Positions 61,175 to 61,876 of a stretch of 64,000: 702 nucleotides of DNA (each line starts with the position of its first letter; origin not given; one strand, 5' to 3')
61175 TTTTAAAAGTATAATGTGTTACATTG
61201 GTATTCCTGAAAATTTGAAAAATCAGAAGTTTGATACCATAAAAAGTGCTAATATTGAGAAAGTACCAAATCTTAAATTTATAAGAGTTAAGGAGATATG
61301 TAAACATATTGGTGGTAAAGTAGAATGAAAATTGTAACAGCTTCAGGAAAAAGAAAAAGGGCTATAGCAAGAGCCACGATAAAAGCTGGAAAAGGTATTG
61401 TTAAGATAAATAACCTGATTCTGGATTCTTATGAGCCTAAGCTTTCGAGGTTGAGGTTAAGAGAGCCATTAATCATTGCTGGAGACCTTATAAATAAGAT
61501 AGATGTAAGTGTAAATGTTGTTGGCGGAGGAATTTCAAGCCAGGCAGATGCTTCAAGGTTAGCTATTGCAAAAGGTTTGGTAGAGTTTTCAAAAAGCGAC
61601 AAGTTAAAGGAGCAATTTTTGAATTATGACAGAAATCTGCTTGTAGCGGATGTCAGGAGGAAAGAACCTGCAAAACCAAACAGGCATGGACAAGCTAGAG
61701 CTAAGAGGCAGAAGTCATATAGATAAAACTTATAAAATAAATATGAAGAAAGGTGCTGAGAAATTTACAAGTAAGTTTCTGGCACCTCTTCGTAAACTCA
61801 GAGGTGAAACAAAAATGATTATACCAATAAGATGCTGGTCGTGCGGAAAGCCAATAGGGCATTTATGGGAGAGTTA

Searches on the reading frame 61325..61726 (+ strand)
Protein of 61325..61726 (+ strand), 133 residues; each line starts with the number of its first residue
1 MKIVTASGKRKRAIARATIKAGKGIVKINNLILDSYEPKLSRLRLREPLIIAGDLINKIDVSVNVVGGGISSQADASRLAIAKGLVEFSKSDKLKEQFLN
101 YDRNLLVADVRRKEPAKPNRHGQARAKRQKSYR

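Call 25: find_encoding_contigs(protein=window:61325-61726:+, flank=10000, max_places=3)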
Protein window:61325-61726:+ (133 aa): 24 contigs read that carry it; 3 places shown.
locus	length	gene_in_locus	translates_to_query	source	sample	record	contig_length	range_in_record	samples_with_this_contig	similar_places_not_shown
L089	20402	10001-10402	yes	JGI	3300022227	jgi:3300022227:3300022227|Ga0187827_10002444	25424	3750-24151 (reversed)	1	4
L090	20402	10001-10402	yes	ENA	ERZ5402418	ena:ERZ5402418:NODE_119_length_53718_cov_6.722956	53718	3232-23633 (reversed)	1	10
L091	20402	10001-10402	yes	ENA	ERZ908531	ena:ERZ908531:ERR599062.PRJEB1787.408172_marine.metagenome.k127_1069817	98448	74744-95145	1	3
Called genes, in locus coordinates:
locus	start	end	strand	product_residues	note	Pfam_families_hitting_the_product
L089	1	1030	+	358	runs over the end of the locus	PF00091:Tubulin, PF12327:FtsZ_C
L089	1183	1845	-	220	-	PF00881:Nitroreductase, PF14512:TM1586_NiRdase (faint), PF00881:Nitroreductase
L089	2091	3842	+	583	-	PF04675:DNA_ligase_A_N, PF01068:DNA_ligase_A_M, PF04679:DNA_ligase_A_C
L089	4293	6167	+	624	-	PF01909:NTP_transf_2 (weak)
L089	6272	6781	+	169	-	PF00416:Ribosomal_S13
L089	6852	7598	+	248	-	PF01479:S4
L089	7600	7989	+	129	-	PF00411:Ribosomal_S11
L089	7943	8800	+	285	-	PF01193:RNA_pol_L, PF01000:RNA_pol_A_bac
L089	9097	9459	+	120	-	PF17135:Ribosomal_L18, PF00828:Ribosomal_L27A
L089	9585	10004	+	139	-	PF00572:Ribosomal_L13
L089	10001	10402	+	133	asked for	PF00380:Ribosomal_S9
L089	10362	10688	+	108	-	PF01194:RNA_pol_N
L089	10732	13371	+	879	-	PF00133:tRNA-synt_1, PF01406:tRNA-synt_1e (faint), PF09334:tRNA-synt_1g, PF13603:tRNA-synt_1_2, PF00133:tRNA-synt_1, PF09334:tRNA-synt_1g, PF08264:Anticodon_1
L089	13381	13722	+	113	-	PF02261:Asp_decarbox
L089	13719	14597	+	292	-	PF02558:ApbA, PF08546:ApbA_C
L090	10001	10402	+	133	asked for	PF00380:Ribosomal_S9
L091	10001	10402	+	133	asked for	PF00380:Ribosomal_S9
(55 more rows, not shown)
